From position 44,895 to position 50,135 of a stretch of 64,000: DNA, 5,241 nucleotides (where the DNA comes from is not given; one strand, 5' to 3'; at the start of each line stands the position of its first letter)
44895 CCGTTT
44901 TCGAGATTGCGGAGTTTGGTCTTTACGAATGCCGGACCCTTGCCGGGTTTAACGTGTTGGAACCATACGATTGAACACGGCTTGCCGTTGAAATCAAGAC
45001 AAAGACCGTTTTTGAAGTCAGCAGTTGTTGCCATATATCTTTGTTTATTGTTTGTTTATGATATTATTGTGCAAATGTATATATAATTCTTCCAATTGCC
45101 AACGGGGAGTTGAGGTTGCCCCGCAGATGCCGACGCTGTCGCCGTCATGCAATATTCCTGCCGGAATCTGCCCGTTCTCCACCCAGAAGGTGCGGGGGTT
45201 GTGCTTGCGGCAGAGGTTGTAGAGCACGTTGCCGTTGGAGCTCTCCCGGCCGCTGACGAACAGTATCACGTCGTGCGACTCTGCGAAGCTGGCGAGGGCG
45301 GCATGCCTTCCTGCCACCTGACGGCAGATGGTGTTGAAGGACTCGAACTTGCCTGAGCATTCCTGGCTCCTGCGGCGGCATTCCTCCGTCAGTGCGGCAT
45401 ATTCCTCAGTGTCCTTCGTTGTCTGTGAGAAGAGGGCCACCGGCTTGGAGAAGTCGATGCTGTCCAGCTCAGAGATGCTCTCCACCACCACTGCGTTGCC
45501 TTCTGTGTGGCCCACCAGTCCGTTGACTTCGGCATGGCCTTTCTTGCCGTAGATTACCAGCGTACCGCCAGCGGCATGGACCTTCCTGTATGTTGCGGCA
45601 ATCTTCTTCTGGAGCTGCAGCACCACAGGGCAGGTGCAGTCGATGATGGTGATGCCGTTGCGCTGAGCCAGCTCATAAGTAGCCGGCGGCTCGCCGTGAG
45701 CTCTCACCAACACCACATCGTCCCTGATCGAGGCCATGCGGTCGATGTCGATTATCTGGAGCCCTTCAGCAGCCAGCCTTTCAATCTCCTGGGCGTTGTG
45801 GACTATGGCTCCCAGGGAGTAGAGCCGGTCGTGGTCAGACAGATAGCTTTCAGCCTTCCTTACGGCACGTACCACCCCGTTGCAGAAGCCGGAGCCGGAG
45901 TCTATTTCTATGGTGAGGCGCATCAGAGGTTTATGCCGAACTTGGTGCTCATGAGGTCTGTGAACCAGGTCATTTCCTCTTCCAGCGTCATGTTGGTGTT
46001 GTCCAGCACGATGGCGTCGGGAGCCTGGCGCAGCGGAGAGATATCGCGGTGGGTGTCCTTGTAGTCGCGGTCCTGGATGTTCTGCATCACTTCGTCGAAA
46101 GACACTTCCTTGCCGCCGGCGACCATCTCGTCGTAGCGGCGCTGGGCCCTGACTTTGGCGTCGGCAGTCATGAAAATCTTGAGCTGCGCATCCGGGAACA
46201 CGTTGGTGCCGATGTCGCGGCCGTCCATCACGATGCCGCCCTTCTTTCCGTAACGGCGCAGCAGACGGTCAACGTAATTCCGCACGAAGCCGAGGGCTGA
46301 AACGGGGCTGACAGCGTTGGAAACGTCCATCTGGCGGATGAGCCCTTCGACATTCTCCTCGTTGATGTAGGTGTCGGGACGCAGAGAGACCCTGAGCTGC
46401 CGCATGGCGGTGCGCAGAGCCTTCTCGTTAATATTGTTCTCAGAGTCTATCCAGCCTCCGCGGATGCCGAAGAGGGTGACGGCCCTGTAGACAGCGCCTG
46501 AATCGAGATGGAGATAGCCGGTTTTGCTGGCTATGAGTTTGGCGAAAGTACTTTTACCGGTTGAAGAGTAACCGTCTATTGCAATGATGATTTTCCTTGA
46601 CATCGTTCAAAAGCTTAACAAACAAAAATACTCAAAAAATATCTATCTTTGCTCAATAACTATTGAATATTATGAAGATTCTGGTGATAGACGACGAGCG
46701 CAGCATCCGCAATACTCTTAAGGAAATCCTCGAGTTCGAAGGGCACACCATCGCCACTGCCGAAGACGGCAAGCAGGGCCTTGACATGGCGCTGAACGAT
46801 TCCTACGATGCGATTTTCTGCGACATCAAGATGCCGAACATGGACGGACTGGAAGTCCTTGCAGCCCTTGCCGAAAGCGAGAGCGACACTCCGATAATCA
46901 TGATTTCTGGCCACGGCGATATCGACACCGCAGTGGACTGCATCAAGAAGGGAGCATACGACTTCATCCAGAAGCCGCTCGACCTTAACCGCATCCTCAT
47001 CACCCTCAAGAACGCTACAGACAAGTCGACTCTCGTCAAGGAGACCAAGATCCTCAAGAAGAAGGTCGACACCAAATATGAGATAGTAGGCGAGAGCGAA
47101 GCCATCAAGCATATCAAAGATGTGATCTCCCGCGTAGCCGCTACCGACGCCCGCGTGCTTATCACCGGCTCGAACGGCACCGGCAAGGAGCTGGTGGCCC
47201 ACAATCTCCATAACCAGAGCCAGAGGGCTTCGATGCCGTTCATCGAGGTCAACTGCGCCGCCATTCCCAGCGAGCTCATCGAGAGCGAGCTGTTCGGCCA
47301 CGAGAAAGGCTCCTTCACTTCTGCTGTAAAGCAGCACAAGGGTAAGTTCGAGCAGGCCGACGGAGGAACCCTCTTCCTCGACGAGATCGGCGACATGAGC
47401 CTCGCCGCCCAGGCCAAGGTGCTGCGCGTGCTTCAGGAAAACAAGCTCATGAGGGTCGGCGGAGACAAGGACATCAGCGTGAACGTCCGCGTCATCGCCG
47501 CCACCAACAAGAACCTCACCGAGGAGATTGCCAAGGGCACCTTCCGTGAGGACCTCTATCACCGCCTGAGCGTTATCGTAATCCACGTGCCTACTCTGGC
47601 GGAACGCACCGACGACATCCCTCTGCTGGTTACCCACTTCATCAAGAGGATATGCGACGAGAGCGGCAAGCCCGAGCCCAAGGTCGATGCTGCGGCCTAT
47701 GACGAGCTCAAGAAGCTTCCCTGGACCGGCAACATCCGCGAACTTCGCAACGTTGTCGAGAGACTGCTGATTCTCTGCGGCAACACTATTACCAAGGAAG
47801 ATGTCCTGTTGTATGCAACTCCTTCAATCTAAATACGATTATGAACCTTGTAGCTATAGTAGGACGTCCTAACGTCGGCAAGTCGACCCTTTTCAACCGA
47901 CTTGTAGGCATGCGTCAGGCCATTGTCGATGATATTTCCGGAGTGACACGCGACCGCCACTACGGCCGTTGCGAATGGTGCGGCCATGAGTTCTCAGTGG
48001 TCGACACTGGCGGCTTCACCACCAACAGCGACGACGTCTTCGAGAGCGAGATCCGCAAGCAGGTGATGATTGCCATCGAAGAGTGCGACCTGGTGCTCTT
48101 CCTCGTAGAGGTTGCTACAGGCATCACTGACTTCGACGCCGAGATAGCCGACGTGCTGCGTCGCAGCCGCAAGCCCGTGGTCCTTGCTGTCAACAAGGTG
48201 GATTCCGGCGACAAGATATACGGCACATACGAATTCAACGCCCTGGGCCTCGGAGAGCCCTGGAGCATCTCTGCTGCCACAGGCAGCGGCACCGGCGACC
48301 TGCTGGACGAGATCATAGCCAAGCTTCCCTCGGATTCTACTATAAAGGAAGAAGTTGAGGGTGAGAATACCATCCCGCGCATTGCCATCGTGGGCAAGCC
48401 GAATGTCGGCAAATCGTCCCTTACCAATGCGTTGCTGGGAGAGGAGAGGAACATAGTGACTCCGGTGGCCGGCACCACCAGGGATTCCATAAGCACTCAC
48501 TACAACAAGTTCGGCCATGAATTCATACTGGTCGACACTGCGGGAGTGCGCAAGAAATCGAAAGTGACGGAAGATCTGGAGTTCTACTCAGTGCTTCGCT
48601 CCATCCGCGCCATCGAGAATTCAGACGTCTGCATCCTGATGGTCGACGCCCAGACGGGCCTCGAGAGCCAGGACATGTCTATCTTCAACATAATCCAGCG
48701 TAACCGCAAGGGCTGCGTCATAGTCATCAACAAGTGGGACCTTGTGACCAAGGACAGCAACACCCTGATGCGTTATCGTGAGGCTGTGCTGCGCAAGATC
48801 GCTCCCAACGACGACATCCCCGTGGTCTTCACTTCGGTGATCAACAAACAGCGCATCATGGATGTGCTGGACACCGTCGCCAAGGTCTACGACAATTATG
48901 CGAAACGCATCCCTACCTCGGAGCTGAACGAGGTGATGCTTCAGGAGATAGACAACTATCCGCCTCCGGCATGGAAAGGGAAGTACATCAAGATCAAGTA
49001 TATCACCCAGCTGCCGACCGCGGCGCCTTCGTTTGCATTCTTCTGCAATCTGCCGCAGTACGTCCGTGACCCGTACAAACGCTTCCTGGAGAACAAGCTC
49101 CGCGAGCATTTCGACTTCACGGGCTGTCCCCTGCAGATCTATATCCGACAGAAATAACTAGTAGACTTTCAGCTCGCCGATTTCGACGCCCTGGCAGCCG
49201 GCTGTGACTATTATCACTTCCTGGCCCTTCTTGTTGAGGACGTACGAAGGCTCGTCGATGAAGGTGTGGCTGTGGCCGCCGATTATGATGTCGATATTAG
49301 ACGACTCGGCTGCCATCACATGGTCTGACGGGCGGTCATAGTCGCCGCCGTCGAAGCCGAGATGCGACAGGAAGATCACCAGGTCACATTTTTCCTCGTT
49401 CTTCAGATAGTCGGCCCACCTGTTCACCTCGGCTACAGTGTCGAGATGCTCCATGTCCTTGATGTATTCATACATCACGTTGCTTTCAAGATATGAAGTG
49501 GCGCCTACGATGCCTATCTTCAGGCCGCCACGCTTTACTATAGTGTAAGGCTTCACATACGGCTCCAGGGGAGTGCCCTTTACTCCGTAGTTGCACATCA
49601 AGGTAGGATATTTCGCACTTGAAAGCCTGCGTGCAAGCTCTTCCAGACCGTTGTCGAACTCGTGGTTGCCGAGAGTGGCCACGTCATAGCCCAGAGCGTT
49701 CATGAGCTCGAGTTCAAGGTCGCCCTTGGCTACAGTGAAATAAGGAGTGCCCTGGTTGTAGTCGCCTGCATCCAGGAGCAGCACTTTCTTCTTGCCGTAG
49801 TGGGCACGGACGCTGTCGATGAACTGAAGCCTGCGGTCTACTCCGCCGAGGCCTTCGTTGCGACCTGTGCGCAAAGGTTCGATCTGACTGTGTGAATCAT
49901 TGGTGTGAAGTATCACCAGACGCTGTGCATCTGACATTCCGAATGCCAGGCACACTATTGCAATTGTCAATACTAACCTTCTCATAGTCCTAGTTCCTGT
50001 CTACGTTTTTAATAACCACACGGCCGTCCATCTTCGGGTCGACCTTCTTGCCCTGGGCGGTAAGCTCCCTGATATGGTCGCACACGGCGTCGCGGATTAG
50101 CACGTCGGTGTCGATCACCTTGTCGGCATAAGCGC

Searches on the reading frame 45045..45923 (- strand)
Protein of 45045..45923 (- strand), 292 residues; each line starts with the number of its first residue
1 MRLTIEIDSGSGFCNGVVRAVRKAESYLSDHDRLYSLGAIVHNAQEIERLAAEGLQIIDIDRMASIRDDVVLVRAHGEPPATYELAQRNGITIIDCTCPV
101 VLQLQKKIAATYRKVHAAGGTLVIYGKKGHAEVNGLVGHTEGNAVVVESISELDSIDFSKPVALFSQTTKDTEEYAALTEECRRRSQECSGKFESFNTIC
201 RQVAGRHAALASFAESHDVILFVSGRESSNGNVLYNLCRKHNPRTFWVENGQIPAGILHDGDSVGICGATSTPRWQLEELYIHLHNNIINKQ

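Call 43: search_protein_families(library=pfam, proteins=[window:45045-45923:-], max_evalue=0.001)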
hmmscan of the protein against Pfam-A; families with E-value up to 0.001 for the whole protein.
window:45045-45923:- (292 aa): 1 family
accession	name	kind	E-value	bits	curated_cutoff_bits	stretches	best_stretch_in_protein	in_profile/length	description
PF02401.23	LYTB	-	3.2e-73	246.7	24.5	1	7-282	3-264/267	LytB protein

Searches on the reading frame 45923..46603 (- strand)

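Call 92: search_protein_families(library=pfam, proteins=[window:45923-46603:-], max_evalue=0.001)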
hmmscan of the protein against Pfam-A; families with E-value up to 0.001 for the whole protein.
window:45923-46603:- (226 aa): 3 families
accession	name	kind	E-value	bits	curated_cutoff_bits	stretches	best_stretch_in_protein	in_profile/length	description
PF02224.24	Cytidylate_kin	-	8.3e-62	209.1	26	1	7-209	1-200/211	Cytidylate kinase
PF13189.12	Cytidylate_kin2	-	1.5e-06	28.9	28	1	6-181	1-148/176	Cytidylate kinase-like family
PF13238.12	AAA_18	-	6.4e-06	27.1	29.4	1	7-156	1-108/128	AAA domain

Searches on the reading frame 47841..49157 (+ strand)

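Call 43: search_protein_families(library=pfam, proteins=[window:47841-49157:+], max_evalue=0.001)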
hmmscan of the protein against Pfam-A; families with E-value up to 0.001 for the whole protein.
window:47841-49157:+ (438 aa): 18 families
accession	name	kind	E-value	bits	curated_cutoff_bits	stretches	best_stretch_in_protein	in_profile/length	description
PF01926.29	MMR_HSR1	-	9.9e-59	196.8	21.9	2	4-119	2-113/113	50S ribosome-binding GTPase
PF14714.11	KH_dom-like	-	8e-31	106.6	27.3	1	356-436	1-81/81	KH-domain-like of EngA bacterial GTPase enzymes, C-terminal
PF02421.24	FeoB_N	-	1.8e-28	99.4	27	2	4-134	3-129/156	Ferrous iron transport protein B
PF00009.33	GTP_EFTU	-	6e-23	81.8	26.5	2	178-349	3-185/188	Elongation factor Tu GTP binding domain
PF04548.22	AIG1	-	5.4e-13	49.2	27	2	5-107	4-108/212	AIG1 family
PF00350.29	Dynamin_N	-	9e-13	49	27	0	181-212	1-32/168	Dynamin family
PF03193.22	RsgA_GTPase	-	7.4e-11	42.6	30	0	3-59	108-168/174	RsgA GTPase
PF00005.33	ABC_tran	-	2.5e-07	31.8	25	0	3-86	13-96/137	ABC transporter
PF08477.19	Roc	-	2.8e-07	31.2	27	0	180-300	1-119/119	Ras of Complex, Roc, domain of DAPkinase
PF00071.28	Ras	-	1.9e-05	24.7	21.6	0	181-348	2-158/162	Ras family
PF13238.12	AAA_18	-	2.4e-05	25.2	29.4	0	4-66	1-63/128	AAA domain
PF10662.15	PduV-EutP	-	4.6e-05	23.7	21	0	2-156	2-139/143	Ethanolamine utilisation - propanediol utilisation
PF02492.25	cobW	-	9e-05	22.6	20.7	0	227-322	85-174/180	CobW/HypB/UreG, nucleotide-binding domain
PF00025.27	Arf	-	0.00048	20.1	22.3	0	171-347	7-171/174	ADP-ribosylation factor family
PF03266.21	NTPase_1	-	0.00065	20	23.9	0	4-24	2-22/168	NTPase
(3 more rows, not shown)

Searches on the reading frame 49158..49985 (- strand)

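Call 92: search_protein_families(library=pfam, proteins=[window:49158-49985:-], max_evalue=0.001)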
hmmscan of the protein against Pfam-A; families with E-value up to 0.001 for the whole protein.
window:49158-49985:- (275 aa): 2 families
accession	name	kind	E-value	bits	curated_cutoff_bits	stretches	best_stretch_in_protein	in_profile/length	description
PF00149.33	Metallophos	-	5.8e-18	66.4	21.5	1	24-241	2-190/191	Calcineurin-like phosphoesterase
PF09587.15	PGA_cap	-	3.1e-07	30.6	27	1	85-242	63-233/255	Bacterial capsule synthesis protein PGA_cap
